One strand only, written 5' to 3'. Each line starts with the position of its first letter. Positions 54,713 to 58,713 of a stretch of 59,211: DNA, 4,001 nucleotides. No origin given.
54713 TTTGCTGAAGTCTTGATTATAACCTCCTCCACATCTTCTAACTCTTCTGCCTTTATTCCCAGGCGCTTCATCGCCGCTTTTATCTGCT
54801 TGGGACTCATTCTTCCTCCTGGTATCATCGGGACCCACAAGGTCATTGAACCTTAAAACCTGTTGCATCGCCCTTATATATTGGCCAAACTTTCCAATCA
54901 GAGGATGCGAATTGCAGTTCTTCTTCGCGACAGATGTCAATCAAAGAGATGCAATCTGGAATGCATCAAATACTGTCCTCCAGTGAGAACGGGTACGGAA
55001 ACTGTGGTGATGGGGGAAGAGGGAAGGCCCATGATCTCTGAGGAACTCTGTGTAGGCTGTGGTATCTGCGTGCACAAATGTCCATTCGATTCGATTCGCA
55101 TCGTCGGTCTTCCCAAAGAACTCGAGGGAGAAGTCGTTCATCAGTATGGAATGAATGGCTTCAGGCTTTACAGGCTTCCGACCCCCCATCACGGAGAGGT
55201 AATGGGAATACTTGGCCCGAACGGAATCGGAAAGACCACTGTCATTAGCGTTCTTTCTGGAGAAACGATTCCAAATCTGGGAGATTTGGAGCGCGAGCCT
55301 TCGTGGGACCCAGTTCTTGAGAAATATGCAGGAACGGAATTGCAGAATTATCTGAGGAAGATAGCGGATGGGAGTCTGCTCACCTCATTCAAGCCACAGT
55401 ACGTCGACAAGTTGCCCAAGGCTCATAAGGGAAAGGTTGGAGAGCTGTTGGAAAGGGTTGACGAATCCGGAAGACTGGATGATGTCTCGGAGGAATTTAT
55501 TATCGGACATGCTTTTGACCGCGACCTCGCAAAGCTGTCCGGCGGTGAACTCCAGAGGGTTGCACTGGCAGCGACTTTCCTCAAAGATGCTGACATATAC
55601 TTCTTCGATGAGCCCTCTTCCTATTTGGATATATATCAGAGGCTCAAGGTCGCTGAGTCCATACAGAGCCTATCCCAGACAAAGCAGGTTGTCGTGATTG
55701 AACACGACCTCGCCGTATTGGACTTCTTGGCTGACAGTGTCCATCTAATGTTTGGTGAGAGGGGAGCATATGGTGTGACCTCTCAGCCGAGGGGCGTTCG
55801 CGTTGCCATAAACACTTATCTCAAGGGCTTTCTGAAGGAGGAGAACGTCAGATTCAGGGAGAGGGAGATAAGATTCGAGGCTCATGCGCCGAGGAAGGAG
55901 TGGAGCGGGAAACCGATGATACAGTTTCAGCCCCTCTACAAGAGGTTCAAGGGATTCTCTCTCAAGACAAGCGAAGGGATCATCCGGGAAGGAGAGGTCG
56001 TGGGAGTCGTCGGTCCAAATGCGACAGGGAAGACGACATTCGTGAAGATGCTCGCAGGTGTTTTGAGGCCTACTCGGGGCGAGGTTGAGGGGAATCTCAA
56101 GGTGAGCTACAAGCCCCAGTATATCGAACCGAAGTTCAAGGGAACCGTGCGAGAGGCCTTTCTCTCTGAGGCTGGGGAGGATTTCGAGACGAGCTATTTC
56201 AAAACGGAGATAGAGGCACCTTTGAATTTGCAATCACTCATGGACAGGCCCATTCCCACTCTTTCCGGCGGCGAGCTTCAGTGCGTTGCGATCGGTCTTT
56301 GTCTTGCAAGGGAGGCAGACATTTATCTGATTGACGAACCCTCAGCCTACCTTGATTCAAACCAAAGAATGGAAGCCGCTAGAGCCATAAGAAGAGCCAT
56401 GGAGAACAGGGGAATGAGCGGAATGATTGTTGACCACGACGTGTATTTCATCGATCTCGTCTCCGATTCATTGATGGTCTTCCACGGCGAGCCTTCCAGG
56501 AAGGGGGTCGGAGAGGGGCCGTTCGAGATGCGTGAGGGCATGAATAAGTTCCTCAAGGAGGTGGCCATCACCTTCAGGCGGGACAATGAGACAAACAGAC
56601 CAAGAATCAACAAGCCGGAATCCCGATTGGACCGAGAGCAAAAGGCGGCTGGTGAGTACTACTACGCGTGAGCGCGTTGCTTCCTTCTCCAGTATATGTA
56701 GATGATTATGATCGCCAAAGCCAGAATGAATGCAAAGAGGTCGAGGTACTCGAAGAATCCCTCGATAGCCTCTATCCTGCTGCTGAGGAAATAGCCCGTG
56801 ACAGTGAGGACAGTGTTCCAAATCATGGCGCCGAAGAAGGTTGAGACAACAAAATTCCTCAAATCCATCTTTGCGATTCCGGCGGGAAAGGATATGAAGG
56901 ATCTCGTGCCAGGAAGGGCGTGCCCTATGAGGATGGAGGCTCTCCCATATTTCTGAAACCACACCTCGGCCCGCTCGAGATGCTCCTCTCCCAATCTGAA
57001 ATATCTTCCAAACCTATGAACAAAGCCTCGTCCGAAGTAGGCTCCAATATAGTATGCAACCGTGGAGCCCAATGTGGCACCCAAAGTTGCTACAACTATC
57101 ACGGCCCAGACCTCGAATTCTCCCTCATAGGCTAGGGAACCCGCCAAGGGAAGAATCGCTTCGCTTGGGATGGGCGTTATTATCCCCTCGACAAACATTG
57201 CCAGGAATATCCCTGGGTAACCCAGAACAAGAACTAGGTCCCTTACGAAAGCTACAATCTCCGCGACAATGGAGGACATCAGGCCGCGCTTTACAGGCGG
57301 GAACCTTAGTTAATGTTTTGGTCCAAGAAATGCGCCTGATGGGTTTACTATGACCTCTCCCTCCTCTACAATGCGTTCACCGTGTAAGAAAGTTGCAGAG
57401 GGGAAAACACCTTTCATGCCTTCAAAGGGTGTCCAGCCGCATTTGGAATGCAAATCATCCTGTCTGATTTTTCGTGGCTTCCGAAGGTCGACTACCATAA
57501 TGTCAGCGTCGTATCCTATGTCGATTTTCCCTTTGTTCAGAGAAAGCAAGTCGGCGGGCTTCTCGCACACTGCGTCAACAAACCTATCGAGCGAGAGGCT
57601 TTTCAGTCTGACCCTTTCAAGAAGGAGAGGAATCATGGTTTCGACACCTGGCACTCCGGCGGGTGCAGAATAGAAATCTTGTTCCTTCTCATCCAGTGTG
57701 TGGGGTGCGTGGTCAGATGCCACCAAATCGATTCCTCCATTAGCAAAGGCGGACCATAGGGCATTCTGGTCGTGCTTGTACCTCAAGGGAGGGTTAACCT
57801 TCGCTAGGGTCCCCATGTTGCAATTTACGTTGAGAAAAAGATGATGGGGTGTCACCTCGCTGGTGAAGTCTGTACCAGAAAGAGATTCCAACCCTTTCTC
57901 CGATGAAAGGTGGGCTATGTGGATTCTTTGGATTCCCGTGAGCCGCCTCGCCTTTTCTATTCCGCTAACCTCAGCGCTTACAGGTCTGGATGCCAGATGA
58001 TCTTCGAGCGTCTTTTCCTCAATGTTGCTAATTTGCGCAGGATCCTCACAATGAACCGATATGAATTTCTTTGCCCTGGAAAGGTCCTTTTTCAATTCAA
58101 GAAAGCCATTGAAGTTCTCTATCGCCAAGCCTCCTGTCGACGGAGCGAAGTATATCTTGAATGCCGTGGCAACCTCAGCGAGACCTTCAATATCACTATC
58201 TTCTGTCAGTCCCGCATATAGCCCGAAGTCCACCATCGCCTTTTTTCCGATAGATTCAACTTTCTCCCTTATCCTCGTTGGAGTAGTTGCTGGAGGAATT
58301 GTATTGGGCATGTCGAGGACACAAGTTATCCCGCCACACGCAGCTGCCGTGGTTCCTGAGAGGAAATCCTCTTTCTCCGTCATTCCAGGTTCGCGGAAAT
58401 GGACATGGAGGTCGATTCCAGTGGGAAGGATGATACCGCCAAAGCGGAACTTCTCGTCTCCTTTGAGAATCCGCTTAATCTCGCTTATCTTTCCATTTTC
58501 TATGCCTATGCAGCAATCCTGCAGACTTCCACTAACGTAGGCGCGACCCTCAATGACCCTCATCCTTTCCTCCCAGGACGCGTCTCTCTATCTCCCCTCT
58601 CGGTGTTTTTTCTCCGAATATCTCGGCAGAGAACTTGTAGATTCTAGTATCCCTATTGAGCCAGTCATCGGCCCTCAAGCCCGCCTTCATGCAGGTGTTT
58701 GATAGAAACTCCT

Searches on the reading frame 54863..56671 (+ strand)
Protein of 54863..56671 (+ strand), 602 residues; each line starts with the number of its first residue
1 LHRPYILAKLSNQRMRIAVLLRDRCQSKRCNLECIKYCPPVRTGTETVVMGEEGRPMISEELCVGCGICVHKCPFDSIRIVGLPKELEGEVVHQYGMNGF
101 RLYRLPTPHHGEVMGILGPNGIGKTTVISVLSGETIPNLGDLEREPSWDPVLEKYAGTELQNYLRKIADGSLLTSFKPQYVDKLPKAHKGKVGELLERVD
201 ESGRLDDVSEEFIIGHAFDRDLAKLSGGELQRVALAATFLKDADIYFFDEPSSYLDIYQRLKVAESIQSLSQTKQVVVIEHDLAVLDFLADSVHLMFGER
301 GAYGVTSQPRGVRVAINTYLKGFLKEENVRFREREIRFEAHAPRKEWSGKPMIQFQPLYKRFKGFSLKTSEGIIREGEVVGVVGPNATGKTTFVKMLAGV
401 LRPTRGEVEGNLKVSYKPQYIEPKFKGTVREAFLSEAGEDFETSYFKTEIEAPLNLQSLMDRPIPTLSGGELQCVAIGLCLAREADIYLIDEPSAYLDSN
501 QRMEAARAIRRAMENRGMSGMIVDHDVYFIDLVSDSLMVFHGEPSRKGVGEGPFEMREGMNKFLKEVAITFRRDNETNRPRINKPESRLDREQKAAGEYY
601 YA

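Call 22: search_protein_families(library=pfam, proteins=[window:54863-56671:+], max_evalue=0.001)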
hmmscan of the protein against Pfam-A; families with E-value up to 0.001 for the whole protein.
window:54863-56671:+ (602 aa): 13 families
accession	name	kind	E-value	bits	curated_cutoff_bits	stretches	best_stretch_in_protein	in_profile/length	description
PF00005.33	ABC_tran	-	3.1e-37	128.7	25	2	109-252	9-136/137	ABC transporter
PF02463.25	SMC_N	-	4.9e-16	59.3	40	1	224-288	136-204/220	RecF/RecN/SMC N terminal domain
PF13304.12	AAA_21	-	1.8e-15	58.2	27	1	164-287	173-304/304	AAA domain, putative AbiEii toxin, Type IV TA system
PF04068.21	Fer4_RLI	-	4.2e-11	42.8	23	1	15-44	1-33/35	Possible Fer4-like domain in RNase L inhibitor, RLI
PF00037.32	Fer4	-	9e-07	28.9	21.1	1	57-79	2-24/24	4Fe-4S binding domain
PF13175.12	AAA_15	-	2.5e-05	24.5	32.1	0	379-404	25-50/374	AAA ATPase domain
PF14697.11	Fer4_21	-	7.9e-05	23.1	35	1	29-79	10-58/59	4Fe-4S dicluster domain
PF12838.12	Fer4_7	-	0.0002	22.2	27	0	29-76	4-51/52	4Fe-4S dicluster domain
PF12797.12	Fer4_2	-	0.00034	20.8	24.5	1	55-75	2-22/22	4Fe-4S binding domain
PF19993.5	DO-GTPase2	-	0.00056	20.1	27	0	378-398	1-21/226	Double-GTPase 2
PF00004.35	AAA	-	0.0006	20.7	21.2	0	382-401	3-22/131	ATPase family associated with various cellular activities (AAA)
PF13191.12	AAA_16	-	0.00064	20.7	32.6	0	377-436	24-85/167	AAA ATPase domain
PF13476.12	AAA_23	-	0.00066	20.8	27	0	115-129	23-37/201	AAA domain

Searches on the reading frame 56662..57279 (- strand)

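Call 22: search_protein_families(library=pfam, proteins=[window:56662-57279:-], max_evalue=0.001)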
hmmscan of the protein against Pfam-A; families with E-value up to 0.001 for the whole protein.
window:56662-57279:- (205 aa): 2 families
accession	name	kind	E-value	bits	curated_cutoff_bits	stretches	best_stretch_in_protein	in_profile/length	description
PF09335.16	VTT_dom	-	1.9e-24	86.9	33.9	1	37-163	1-122/123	VTT domain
PF05545.16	FixQ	-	0.00078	19.8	29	0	169-204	3-38/49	Cbb3-type cytochrome oxidase component FixQ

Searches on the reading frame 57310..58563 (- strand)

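Call 22: search_protein_families(library=pfam, proteins=[window:57310-58563:-], max_evalue=0.001)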
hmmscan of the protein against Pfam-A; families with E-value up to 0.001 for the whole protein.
window:57310-58563:- (417 aa): 2 families
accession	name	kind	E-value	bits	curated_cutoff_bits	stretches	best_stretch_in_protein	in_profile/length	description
PF01979.26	Amidohydro_1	-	1.2e-22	81.1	25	1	44-377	1-323/345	Amidohydrolase family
PF07969.17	Amidohydro_3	-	0.00014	22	29.7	0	321-374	405-459/472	Amidohydrolase family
